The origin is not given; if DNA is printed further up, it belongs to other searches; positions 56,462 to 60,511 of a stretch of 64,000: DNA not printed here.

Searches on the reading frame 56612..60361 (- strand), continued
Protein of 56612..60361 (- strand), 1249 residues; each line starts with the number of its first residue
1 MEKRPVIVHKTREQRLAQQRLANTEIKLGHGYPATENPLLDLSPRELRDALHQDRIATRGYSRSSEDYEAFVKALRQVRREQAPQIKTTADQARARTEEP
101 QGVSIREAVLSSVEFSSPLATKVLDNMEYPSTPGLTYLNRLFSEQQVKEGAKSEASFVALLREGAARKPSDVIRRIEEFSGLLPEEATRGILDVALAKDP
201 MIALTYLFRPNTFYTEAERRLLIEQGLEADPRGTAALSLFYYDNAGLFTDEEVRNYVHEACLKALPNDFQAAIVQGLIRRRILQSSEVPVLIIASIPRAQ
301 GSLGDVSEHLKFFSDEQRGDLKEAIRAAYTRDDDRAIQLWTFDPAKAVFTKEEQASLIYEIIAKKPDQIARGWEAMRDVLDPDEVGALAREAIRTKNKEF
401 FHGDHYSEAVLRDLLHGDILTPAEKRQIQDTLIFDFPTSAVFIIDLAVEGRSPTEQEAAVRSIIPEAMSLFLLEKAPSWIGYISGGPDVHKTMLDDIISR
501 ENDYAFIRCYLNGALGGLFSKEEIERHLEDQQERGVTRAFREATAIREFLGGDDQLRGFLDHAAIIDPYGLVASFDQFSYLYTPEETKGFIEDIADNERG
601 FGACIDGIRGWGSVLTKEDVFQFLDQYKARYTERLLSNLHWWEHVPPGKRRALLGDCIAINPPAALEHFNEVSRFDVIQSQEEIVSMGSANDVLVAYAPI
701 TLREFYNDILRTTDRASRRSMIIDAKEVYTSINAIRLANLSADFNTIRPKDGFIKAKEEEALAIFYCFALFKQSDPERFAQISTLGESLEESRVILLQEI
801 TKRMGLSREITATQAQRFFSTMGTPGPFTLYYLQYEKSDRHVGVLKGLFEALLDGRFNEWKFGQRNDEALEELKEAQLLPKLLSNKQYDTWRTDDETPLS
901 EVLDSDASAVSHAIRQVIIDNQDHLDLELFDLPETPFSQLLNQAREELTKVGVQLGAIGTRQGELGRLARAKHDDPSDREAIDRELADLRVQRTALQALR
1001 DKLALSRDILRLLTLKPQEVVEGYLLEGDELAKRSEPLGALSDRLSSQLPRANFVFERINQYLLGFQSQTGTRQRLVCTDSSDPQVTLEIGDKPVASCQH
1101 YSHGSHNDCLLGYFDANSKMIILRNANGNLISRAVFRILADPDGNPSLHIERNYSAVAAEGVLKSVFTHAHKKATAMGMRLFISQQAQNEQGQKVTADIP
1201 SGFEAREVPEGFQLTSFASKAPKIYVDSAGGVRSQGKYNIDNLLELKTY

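Call 71: find_related_loci(query=A3, collection=metagenome_contigs, flank=6000)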
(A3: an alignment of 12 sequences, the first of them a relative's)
Query A3 (1249 aa) in metagenome_contigs; peptide patterns used: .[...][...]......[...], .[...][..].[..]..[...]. (x = any residue, [..] = any of these).
109 stretches matched a pattern; 16 encode a relative of the query (tblastn E <= 1e-3); 16 distinct loci.
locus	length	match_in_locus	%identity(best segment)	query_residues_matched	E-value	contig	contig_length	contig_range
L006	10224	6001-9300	29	140-1248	2e-133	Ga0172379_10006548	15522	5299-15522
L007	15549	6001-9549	28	41-1242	4e-127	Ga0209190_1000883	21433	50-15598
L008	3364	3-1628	38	703-1246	3e-105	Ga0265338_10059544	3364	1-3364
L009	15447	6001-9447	26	68-1242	4e-111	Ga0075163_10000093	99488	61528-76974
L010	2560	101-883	42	985-1248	5e-59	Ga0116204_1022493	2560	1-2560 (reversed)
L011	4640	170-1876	28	645-1246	7e-49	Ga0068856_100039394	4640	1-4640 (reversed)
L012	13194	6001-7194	27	826-1241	4e-36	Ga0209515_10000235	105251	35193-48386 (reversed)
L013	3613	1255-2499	28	848-1247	8e-33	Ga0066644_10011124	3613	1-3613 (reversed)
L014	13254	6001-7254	27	835-1243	3e-31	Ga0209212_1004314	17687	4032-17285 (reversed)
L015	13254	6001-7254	27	835-1243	3e-31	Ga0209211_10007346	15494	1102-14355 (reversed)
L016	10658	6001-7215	27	828-1240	1e-28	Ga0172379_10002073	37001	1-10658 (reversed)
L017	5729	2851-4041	26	844-1240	6e-29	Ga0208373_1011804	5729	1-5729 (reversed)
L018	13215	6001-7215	28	828-1240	4e-28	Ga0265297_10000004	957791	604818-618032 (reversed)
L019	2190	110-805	30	1007-1240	5e-24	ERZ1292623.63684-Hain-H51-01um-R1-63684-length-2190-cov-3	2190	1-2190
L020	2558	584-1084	31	1066-1241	2e-19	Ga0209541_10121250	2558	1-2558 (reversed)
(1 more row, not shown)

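Call 72: find_related_loci(query=A3, collection=viral_contigs, flank=6000)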
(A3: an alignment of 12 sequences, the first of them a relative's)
Query A3 (1249 aa) in viral_contigs; peptide patterns used: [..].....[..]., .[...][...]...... (x = any residue, [..] = any of these).
33 stretches matched a pattern, but none encodes a relative of the query by tblastn (E <= 1e-3).

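Call 80: fold_search(model_id=the predicted structure, library=viral)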
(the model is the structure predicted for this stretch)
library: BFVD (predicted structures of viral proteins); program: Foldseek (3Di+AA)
matches with E <= 10: 237; with E <= 0.001: 0
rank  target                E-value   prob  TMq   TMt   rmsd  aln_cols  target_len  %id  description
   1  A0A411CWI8            2.6e-03  1.00  0.10  0.30  18.9       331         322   11  (no name in the UniProt tables at hand)
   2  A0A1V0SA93            9.2e-03  0.82  0.10  0.16  39.2       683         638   10  RING-type domain-containing protein [Catovirus CTV1]
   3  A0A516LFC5            1.4e-02  1.00  0.09  0.17   9.9       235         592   15  (no name in the UniProt tables at hand)
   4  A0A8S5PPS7            1.7e-02  0.99  0.11  0.19  10.5       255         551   14  Uncharacterized protein [Siphoviridae sp. ctZro7]
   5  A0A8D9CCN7            2.2e-02  0.99  0.10  0.32  10.7       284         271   13  Uncharacterized protein [uncultured marine phage]
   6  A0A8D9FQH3            3.1e-02  0.99  0.09  0.16  12.3       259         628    8  Uncharacterized protein [uncultured marine phage]
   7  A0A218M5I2            6.1e-02  1.00  0.07  0.41   8.8       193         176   11  Acetyltransferase domain protein [Arthrobacter phage Niktson]
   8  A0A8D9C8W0            6.1e-02  0.97  0.11  0.20   9.8       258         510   12  Uncharacterized protein [uncultured marine phage]
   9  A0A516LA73            7.1e-02  0.16  0.08  0.08  39.9      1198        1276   13  (no name in the UniProt tables at hand)
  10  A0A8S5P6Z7            7.6e-02  0.16  0.09  0.08  42.7      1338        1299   10  Minor tail protein [Siphoviridae sp. ctsUY14]
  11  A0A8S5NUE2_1          7.9e-02  0.14  0.08  0.08  35.2      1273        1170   11  Uncharacterized protein [CrAss-like virus sp. ctWDt29]
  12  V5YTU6                1.4e-01  0.99  0.06  0.43  13.0       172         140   12  Uncharacterized protein [Pseudomonas phage PPpW-4]
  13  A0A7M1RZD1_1          1.4e-01  0.08  0.07  0.07  48.9      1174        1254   11  Uncharacterized protein [uncultured phage cr127_1]
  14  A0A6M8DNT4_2          1.6e-01  0.09  0.07  0.06  43.9      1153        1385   13  (no name in the UniProt tables at hand)
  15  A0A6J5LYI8            1.7e-01  0.80  0.09  0.18  13.5       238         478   10  Uncharacterized protein [uncultured Caudovirales phage]
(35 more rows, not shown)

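Call 88: list_cluster_members(proteins=[P0009, P0011, P0013, P0014, P0015, P0016, P0018, P0021, P0113, P0117])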
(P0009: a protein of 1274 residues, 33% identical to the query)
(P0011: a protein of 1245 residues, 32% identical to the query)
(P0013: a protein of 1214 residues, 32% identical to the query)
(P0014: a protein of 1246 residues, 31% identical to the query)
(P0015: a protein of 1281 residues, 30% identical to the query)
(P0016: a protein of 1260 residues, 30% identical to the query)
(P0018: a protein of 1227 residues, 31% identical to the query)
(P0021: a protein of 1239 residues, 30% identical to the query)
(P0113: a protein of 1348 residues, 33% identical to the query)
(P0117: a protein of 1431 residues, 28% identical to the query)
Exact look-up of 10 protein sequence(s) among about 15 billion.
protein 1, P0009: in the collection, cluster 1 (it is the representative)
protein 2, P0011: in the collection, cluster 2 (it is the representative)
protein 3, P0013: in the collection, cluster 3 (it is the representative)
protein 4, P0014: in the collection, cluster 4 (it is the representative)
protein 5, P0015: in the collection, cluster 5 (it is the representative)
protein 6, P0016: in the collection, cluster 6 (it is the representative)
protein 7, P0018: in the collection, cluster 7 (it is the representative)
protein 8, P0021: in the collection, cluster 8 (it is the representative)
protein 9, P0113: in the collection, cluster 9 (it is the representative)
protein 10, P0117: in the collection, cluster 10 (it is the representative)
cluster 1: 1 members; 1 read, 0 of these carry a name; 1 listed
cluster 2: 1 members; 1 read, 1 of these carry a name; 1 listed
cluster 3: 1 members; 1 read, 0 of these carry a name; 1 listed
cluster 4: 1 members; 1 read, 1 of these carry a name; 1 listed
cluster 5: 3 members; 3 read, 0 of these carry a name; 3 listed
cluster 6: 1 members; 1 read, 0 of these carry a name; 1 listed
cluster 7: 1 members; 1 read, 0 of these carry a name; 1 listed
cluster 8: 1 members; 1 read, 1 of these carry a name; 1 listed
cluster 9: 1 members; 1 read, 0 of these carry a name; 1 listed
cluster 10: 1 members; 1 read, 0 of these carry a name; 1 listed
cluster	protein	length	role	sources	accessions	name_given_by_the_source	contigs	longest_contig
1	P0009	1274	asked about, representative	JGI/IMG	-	-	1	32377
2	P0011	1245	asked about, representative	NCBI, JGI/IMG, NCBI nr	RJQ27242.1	hypothetical protein C4577_01680 [Candidatus Parcubacteria bacterium] | MAG: hypothetical protein C4577_01680 [Candidatus Parcubacteria bacterium]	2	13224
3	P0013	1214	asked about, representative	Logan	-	-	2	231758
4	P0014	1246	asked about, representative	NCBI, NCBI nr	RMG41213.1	MAG: hypothetical protein D6719_08945 [Candidatus Dadabacteria bacterium]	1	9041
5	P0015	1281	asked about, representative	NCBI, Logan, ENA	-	-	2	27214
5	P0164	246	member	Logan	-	-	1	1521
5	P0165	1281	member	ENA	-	-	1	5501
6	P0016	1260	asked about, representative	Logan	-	-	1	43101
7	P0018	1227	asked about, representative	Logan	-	-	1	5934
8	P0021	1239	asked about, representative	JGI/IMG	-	hypothetical protein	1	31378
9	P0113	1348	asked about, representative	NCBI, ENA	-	-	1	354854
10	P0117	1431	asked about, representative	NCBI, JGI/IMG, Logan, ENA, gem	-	-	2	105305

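Call 89: find_encoding_contigs(protein=P0014, flank=6000, max_places=2)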
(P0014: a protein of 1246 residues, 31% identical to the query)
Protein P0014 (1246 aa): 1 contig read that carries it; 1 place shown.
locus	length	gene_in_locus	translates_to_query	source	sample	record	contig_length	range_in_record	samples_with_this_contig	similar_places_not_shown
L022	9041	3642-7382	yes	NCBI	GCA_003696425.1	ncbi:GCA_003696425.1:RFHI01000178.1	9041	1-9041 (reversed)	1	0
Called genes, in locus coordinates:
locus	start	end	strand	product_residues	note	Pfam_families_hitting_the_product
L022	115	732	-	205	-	PF00929:RNase_T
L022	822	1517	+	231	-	PF00117:GATase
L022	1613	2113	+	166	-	-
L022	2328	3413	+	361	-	-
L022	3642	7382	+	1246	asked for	-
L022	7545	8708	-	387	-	PF13173:AAA_14, PF13635:DUF4143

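Call 90: find_encoding_contigs(protein=P0013, flank=8000, max_places=2)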
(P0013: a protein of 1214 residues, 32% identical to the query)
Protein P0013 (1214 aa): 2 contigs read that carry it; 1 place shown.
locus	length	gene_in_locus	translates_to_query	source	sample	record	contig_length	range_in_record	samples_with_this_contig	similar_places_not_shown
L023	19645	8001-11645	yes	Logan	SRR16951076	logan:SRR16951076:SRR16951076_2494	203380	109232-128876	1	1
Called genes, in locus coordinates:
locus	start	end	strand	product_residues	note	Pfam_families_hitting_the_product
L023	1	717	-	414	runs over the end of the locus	PF08245:Mur_ligase_M, PF02875:Mur_ligase_C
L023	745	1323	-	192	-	PF04307:YdjM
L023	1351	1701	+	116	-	PF02643:DUF192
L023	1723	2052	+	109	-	PF01588:tRNA_bind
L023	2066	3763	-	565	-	PF13354:Beta-lactamase2 (faint), PF03717:PBP_dimer, PF00905:Transpeptidase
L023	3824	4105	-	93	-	-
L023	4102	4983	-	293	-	PF01795:Methyltransf_5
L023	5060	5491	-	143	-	PF02381:MraZ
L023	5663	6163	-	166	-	-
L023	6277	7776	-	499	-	PF28494:GlyRS_ins_1, PF00587:tRNA-synt_2b, PF03129:HGTP_anticodon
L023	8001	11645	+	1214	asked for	-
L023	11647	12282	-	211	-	PF11967:RecO_N, PF02565:RecO_C (weak)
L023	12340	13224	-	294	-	PF02369:Big_1 (faint), PF13620:CarboxypepD_reg (faint), PF13715:CarbopepD_reg_2 (faint)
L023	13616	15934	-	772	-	PF01060:TTR-52 (faint), PF02369:Big_1 (faint), PF08400:phage_tail_N (faint), PF11974:bMG3 (faint), PF13620:CarboxypepD_reg (weak), PF13715:CarbopepD_reg_2 (faint), PF16371:MetallophosN (faint), PF13620:CarboxypepD_reg, +5 more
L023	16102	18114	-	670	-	PF13196:DUF4012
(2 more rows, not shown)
